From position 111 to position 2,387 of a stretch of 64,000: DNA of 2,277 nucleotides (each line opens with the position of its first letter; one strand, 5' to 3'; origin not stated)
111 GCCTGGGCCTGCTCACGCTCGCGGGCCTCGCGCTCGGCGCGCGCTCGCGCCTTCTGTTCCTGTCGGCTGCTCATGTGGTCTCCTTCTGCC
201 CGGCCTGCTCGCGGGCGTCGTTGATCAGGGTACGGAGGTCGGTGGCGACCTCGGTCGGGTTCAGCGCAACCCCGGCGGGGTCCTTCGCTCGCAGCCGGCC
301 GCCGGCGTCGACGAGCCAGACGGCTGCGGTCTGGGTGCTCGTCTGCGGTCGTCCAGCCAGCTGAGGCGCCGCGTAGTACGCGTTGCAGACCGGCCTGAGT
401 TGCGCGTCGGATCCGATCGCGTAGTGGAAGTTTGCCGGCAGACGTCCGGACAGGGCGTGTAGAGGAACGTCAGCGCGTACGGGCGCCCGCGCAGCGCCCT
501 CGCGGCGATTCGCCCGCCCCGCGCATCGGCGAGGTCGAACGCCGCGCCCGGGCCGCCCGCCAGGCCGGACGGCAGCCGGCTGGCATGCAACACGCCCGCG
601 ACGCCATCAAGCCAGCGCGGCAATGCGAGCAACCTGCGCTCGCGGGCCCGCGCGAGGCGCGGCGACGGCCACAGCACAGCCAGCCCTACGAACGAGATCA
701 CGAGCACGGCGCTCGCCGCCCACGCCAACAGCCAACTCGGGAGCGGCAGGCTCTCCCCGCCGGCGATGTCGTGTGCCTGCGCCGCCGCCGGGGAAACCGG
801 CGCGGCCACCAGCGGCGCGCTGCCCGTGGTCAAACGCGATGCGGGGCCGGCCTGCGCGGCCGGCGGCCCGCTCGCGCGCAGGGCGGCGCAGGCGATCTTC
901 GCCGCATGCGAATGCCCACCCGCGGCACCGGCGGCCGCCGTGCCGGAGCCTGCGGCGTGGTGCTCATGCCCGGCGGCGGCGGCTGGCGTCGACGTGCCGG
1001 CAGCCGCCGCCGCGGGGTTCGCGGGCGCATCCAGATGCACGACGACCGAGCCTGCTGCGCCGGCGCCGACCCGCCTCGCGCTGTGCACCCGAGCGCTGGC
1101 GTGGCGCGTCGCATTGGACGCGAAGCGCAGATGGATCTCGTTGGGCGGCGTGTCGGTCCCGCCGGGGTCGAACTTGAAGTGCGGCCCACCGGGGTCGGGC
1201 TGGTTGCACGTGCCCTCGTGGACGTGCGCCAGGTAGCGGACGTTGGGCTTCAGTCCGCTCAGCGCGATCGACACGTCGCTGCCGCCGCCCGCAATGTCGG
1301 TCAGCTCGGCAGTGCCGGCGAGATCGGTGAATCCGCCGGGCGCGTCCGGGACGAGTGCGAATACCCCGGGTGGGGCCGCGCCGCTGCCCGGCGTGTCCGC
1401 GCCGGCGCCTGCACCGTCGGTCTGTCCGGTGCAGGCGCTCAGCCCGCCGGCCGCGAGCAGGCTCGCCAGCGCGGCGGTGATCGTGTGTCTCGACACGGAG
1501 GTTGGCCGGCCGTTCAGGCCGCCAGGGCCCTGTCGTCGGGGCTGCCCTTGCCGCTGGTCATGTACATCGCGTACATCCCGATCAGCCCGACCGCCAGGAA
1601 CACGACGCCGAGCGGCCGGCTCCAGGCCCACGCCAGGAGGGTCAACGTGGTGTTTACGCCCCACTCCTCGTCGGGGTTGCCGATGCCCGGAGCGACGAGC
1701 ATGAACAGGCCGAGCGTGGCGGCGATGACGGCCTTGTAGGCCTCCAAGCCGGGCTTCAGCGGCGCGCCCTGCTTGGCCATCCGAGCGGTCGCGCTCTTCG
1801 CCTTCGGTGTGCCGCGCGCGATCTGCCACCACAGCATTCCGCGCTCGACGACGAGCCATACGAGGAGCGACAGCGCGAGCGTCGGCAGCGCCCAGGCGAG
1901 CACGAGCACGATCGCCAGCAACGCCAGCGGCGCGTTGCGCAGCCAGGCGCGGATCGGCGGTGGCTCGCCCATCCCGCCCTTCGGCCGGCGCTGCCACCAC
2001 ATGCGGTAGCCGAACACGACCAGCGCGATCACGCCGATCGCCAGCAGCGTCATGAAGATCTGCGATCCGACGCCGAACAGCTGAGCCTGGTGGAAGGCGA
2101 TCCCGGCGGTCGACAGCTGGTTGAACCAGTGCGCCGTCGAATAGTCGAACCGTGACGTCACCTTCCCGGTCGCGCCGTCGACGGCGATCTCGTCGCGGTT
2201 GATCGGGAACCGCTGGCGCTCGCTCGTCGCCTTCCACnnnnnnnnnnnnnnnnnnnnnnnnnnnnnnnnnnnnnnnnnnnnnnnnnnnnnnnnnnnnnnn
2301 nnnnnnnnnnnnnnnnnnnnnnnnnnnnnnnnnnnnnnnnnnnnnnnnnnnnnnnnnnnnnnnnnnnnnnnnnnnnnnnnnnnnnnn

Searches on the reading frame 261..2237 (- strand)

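Call 23: search_protein_families(library=pfam, proteins=[window:261-2237:-], max_evalue=0.00001)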
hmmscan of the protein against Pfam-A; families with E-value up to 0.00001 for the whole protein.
window:261-2237:- (658 aa): 1 family
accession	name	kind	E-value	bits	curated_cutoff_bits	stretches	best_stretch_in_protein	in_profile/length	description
PF02630.20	SCO1-SenC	-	8.1e-07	29.5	22.8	1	565-606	2-43/134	SCO1/SenC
